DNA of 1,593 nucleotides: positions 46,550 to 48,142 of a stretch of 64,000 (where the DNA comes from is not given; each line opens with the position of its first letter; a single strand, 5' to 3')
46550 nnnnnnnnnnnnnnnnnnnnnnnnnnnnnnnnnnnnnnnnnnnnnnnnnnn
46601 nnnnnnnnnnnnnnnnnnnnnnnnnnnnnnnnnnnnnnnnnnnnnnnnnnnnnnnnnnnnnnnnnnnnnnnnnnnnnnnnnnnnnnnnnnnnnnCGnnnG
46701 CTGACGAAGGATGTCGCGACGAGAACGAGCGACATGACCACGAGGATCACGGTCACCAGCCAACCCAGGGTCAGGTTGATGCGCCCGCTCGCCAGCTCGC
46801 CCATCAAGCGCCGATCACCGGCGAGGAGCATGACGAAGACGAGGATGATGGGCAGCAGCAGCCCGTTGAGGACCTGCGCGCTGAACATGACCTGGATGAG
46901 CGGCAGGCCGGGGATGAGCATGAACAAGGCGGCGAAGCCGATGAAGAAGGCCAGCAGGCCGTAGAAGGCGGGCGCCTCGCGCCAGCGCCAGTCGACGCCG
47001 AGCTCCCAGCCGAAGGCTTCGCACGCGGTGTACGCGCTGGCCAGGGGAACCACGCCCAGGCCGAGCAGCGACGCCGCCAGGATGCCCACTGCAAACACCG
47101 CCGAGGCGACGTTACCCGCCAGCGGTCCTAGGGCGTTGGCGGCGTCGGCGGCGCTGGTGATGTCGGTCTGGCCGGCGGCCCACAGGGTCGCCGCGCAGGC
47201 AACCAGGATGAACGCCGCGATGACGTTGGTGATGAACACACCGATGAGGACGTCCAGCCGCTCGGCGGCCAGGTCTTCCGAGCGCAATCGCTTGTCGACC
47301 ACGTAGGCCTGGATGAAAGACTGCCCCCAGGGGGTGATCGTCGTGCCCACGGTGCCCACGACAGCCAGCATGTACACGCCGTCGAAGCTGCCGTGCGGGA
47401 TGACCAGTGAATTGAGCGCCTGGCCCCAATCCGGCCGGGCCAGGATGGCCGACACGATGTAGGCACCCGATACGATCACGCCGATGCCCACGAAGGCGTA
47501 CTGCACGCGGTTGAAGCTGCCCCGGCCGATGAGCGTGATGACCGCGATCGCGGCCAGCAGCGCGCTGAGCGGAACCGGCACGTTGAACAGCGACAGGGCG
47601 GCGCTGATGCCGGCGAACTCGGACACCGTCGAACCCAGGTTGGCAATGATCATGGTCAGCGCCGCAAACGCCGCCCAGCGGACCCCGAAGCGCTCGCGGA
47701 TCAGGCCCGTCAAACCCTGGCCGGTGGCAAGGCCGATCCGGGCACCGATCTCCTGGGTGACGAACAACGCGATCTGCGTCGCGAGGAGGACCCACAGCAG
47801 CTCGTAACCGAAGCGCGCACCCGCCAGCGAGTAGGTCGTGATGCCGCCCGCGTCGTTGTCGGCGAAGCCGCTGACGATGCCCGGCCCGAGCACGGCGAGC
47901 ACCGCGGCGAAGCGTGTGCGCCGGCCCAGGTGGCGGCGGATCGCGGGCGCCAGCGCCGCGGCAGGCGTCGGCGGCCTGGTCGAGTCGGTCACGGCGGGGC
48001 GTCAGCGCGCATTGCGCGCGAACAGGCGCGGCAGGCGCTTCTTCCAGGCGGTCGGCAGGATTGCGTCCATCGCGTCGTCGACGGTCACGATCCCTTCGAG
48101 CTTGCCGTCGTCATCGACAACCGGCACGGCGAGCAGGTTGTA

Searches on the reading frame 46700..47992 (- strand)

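Call 45: search_protein_families(library=pfam, proteins=[window:46700-47992:-], max_evalue=0.0001)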
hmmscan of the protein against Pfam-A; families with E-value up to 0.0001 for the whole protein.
window:46700-47992:- (431 aa): 1 family
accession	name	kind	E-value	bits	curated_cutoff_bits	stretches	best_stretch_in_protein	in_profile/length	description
PF01566.24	Nramp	-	5.4e-85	286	29.8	1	51-402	1-355/357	Natural resistance-associated macrophage protein-like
